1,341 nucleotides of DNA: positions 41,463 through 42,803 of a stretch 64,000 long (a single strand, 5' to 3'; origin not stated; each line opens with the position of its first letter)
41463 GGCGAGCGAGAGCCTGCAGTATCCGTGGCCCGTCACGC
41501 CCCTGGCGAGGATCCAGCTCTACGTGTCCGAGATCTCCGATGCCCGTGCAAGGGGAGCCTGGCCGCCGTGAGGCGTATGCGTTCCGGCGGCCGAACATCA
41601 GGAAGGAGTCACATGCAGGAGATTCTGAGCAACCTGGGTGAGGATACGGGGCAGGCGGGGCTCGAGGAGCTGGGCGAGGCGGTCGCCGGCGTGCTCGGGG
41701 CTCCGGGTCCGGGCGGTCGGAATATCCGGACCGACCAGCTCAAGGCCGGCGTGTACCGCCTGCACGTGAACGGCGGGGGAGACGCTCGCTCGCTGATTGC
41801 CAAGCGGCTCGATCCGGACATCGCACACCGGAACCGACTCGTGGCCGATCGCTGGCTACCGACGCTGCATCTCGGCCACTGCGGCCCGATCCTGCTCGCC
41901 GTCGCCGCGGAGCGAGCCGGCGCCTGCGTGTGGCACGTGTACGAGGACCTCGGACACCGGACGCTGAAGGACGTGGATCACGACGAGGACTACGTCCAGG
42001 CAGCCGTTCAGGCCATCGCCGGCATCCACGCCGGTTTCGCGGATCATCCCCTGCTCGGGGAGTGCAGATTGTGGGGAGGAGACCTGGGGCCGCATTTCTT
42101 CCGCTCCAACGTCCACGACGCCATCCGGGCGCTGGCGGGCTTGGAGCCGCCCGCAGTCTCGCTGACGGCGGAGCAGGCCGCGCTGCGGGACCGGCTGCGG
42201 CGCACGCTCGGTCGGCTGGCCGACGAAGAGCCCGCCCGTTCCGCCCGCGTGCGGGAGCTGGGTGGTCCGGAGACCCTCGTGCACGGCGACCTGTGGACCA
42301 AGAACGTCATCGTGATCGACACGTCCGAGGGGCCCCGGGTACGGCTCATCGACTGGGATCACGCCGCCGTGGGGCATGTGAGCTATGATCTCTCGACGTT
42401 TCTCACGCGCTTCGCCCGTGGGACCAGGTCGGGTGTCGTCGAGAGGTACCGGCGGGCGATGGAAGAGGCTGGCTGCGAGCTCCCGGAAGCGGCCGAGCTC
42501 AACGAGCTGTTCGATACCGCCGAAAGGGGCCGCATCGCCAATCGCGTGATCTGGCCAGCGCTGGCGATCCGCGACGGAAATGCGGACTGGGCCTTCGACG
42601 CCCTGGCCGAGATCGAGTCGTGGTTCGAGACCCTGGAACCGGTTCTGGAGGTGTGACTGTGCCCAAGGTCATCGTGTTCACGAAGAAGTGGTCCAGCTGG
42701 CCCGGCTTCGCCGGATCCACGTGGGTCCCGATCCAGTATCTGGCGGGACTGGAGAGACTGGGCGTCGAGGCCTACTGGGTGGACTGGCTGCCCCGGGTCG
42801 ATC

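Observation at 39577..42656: Three tandem divergent APH/ChoK-like kinase paralogues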

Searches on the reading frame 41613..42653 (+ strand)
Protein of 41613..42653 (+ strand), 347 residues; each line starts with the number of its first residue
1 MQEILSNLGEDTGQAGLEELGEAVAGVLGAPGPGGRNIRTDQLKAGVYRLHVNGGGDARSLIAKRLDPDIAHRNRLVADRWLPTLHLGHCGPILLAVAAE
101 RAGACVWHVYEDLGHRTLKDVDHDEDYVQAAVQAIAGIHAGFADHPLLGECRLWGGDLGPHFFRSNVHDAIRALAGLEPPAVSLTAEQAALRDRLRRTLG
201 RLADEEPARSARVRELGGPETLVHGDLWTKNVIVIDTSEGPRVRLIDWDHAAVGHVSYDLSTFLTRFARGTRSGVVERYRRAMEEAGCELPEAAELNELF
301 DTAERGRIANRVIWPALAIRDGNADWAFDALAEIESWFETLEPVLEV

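Call 7: search_protein_families(library=pfam, proteins=[window:41613-42653:+], max_evalue=1)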
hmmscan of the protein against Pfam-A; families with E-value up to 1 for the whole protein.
window:41613-42653:+ (347 aa): 6 families
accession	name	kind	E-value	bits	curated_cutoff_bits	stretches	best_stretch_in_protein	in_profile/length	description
PF01636.29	APH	-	1e-13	52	23.2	1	59-284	21-230/239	Phosphotransferase enzyme family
PF02958.26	EcKL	-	3.2e-06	27.1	22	1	218-265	213-262/294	Ecdysteroid kinase-like family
PF19974.5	TCAD9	-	0.00036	20.3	40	1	217-262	294-336/429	Ternary complex associated domain 9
PF07914.17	DUF1679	-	0.001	18.5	24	1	216-265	264-315/414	Uncharacterized oxidoreductase dhs-27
PF01633.27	Choline_kinase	-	0.0011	18.9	29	1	221-268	163-208/300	Choline/ethanolamine kinase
PF03881.20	Fructosamin_kin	-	0.34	10.5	22.4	1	221-239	189-207/288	Fructosamine kinase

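Call 8: search_protein_families(library=ncbifam, proteins=[window:41613-42653:+], max_evalue=1)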
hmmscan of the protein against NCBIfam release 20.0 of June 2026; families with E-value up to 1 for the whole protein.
window:41613-42653:+ (347 aa): 13 families
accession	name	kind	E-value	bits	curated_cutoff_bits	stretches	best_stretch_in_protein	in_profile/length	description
NF041256.1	GntI_guanitoxin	equivalog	1.2e-05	24.8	357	1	195-279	149-231/282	guanitoxin biosynthesis pre-guanitoxin N-oxide kinase GntI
NF041268.1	capreo_Cph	equivalog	4.2e-05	23.3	390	1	221-263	183-226/285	capreomycin phosphotransferase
NF045698.1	MurGlcNAcKinAmgK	equivalog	0.00029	20.2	500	1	215-269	211-266/360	N-acetylmuramate/N-acetylglucosamine kinase AmgK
TIGR02721.1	ycfN_thiK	equivalog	0.00068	18.8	299.45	1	221-281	147-203/256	thiamine kinase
NF000255.1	macrolide_MphF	exception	0.00095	18.6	650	1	222-308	193-274/299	Mph(F) family macrolide 2'-phosphotransferase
TIGR01767.2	MTRK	equivalog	0.0015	17.7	275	1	219-267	225-269/401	S-methyl-5-thioribose kinase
NF000241.1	MPH_3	exception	0.0016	17.8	500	1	222-281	190-247/293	Mph(E)/Mph(G) family macrolide 2'-phosphotransferase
TIGR02906.1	spore_CotS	subfamily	0.0033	16.4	172.7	1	220-268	188-232/314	CotS family spore coat protein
NF046102.1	CellCycRegCcrZ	equivalog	0.0067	15.9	400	1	221-267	154-197/260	cell cycle regulator CcrZ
NF003558.0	PRK05231.1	equivalog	0.045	12.7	271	1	190-273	157-237/322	homoserine kinase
NF038056.1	macrolide_MphM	exception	0.08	12.5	610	1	221-282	191-250/298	macrolide 2'-phosphotransferase MphM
TIGR03724.2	arch_bud32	equivalog_domain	0.081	12.4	125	1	221-249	105-129/193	KEOPS complex kinase/ATPase Bud32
NF007573.0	PRK10204.1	equivalog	0.14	12.3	77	1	169-200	22-54/55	hypothetical protein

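Call 22: search_solved_structures(query=window:41613-42653:+, max_evalue=1)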
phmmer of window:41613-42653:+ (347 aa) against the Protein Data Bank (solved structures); distinct sequences matched with E-value up to 1: 4.
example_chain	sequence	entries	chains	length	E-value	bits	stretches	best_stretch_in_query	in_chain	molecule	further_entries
3csv_A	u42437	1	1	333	0.0063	19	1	167-269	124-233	Aminoglycoside phosphotransferase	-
9gmp_A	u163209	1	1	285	0.077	15.4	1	221-289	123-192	Uncharacterized protein (Map kinase kinase-like protein)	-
9eto_A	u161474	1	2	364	0.36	13.2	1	218-265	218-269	4-hydroxytryptamine kinase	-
8zic_A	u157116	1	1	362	0.36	13.2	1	218-265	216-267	4-hydroxytryptamine kinase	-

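Call 78: search_protein_representatives(protein=window:41613-42653:+)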
Query: 347 residues. Proteins with E-value up to 0.001 (for the whole library): 593; up to 1e-10: 296; up to 1e-30: 131. The best 150 are listed.
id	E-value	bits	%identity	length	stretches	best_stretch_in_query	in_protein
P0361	1.2e-106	373.3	51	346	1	1-345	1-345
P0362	2.0e-104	366.0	54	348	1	14-346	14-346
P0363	4.2e-103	361.7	53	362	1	3-345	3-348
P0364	1.5e-99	350.0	38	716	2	8-345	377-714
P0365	1.5e-91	323.6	54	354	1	15-346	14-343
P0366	2.7e-87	309.7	54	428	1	44-347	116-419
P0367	2.0e-85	303.6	46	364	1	5-345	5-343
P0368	1.5e-83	297.4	57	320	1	95-345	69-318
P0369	1.5e-83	297.4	46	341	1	8-342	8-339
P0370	2.8e-82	293.2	43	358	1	5-347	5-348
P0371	7.5e-82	291.8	49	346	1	34-341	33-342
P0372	3.7e-81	289.5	49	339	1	24-342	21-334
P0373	7.0e-81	288.6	47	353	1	7-345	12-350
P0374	1.3e-80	287.7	48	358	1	26-346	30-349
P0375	2.5e-80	286.8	45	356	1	17-345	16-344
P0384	1.1e-75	271.4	45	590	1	6-346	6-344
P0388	2.2e-73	263.9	41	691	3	22-237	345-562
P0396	1.5e-70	254.6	41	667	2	31-345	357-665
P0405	1.8e-65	237.9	44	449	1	32-345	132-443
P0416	2.9e-60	220.8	42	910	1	27-345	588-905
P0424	4.9e-57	210.2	41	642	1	36-347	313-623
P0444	1.4e-49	185.6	42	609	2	124-345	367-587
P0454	3.8e-46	174.4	38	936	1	31-331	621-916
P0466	1.1e-39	153.0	42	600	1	41-345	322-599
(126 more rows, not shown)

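Call 79: search_protein_families(library=pfam, proteins=[P0364, P0388, P0396, P0416, P0454, P0424, P0384, P0444, P0466, P0405], max_evalue=0.001)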
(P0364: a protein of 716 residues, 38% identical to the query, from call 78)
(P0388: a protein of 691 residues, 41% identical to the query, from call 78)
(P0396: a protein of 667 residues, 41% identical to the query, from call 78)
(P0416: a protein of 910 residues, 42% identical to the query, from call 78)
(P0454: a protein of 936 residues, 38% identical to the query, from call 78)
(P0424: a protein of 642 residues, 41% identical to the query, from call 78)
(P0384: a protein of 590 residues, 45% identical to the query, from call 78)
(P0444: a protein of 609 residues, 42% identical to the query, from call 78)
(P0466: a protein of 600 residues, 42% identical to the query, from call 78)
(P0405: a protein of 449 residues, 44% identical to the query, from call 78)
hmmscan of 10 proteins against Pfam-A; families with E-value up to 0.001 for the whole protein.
P0364 (716 aa): 3 families
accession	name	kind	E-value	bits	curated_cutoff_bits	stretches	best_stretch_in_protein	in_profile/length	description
PF01636.29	APH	-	3.6e-24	86.3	23.2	2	458-658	52-234/239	Phosphotransferase enzyme family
PF02958.26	EcKL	-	4.5e-11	43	22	1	532-638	167-266/294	Ecdysteroid kinase-like family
PF07914.17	DUF1679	-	0.00022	20.7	24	0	558-635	234-316/414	Uncharacterized oxidoreductase dhs-27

P0388 (691 aa): 1 family
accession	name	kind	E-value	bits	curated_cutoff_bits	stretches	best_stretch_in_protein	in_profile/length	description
PF01636.29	APH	-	5.1e-19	69.4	23.2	3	55-249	35-230/239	Phosphotransferase enzyme family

P0396 (667 aa): 4 families
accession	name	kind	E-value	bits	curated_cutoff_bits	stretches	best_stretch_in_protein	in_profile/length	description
PF01636.29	APH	-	5.1e-27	95.6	23.2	2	380-606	16-231/239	Phosphotransferase enzyme family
PF02958.26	EcKL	-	8.5e-15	55.3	22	1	487-584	165-262/294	Ecdysteroid kinase-like family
PF07914.17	DUF1679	-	2.6e-08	33.6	24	1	532-584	261-315/414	Uncharacterized oxidoreductase dhs-27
PF19974.5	TCAD9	-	7.5e-06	25.8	40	1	421-582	224-337/429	Ternary complex associated domain 9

P0416 (910 aa): 6 families
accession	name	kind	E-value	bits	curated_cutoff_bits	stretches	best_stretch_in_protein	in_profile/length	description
PF00664.28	ABC_membrane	-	5.9e-37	128.3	28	1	25-310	4-274/274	ABC transporter transmembrane region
PF00005.33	ABC_tran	-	7.1e-34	117.8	25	1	372-521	1-137/137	ABC transporter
PF01636.29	APH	-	1.6e-17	64.5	23.2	1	641-848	45-232/239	Phosphotransferase enzyme family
PF02958.26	EcKL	-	3.9e-09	36.7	22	1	682-827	106-263/294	Ecdysteroid kinase-like family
PF07914.17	DUF1679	-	1.5e-05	24.5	24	1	753-825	237-314/414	Uncharacterized oxidoreductase dhs-27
PF19974.5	TCAD9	-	0.00086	19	40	0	769-824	285-337/429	Ternary complex associated domain 9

P0454 (936 aa): 5 families
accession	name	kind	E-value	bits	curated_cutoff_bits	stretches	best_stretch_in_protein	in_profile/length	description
PF00664.28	ABC_membrane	-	1.3e-39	137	28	1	36-322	3-274/274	ABC transporter transmembrane region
PF00005.33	ABC_tran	-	1.7e-31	110.1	25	1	384-533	1-137/137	ABC transporter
PF01636.29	APH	-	5.6e-11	43.1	23.2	1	790-866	150-227/239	Phosphotransferase enzyme family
PF02463.25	SMC_N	-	1.2e-06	28.6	40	1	424-577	110-213/220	RecF/RecN/SMC N terminal domain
PF13304.12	AAA_21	-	2.4e-06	28.3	27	1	511-563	244-300/304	AAA domain, putative AbiEii toxin, Type IV TA system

P0424 (642 aa): 5 families
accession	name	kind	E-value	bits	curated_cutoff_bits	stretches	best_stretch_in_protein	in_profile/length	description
PF00005.33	ABC_tran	-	1.4e-32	113.6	25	1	77-226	1-137/137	ABC transporter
PF01636.29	APH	-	8.8e-11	42.5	23.2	1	333-561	18-230/239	Phosphotransferase enzyme family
PF02958.26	EcKL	-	2.8e-07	30.6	22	1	440-543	167-263/294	Ecdysteroid kinase-like family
PF07914.17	DUF1679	-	0.00025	20.5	24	1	465-549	233-323/414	Uncharacterized oxidoreductase dhs-27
PF00006.31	ATP-synt_ab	-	0.00038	20.6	29.5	0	79-174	6-97/213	ATP synthase alpha/beta family, nucleotide-binding domain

P0384 (590 aa): 4 families
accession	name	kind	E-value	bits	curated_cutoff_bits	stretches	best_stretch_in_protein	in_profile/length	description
PF04794.17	YdjC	-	9.3e-41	140.9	29.7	1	372-572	2-265/266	YdjC-like protein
PF01636.29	APH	-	1.5e-17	64.6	23.2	1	44-281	6-229/239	Phosphotransferase enzyme family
PF02958.26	EcKL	-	9.8e-06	25.5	22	1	195-263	190-262/294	Ecdysteroid kinase-like family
PF07914.17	DUF1679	-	0.00016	21.1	24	1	214-263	264-315/414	Uncharacterized oxidoreductase dhs-27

P0444 (609 aa): 3 families
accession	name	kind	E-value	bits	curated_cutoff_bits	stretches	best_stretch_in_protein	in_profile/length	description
PF01636.29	APH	-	5.3e-10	39.9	23.2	1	278-536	16-236/239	Phosphotransferase enzyme family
PF02958.26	EcKL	-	0.0001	22.2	22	1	400-518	161-271/294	Ecdysteroid kinase-like family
PF07914.17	DUF1679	-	0.00024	20.6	24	1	368-517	171-324/414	Uncharacterized oxidoreductase dhs-27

P0466 (600 aa): 3 families
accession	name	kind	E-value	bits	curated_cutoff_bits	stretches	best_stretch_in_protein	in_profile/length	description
PF00005.33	ABC_tran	-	5.5e-33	114.9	25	1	74-222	2-137/137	ABC transporter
PF01636.29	APH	-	7.5e-25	88.5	23.2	1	325-541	10-231/239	Phosphotransferase enzyme family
PF06414.18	Zeta_toxin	-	0.0002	21.3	22.3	1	88-124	21-57/199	Zeta toxin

P0405 (449 aa): 3 families
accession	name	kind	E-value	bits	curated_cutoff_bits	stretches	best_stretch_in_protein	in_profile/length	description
PF01636.29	APH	-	2.1e-13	51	23.2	1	160-386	22-231/239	Phosphotransferase enzyme family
PF00005.33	ABC_tran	-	1.4e-08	35.9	25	1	2-31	108-137/137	ABC transporter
PF02958.26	EcKL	-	6.6e-07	29.4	22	1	264-365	168-263/294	Ecdysteroid kinase-like family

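Call 82: list_cluster_members(proteins=[P0121, P0241, window:41613-42653:+])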
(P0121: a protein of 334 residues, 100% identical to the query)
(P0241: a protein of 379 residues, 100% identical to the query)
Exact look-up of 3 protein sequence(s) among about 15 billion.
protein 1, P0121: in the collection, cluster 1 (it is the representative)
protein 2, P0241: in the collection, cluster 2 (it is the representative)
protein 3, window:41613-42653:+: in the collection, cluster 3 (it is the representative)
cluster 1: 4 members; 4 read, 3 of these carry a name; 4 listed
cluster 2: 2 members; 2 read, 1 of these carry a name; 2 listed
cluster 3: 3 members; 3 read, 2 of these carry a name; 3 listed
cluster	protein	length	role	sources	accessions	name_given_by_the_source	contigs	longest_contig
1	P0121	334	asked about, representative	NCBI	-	-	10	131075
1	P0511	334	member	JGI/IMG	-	hypothetical protein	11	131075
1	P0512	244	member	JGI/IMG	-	Ser/Thr protein kinase RdoA (MazF antagonist)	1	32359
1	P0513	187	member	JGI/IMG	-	aminoglycoside phosphotransferase (APT) family kinase protein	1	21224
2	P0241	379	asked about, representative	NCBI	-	-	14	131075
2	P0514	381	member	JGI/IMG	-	hypothetical protein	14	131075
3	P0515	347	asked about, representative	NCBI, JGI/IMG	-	hypothetical protein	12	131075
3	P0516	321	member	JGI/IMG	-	hypothetical protein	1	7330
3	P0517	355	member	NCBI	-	-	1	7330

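Call 83: search_protein_families(library=padloc, proteins=[window:41613-42653:+], max_evalue=0.001)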
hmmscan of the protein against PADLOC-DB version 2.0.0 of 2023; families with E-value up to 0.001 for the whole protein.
window:41613-42653:+ (347 aa): 0 families
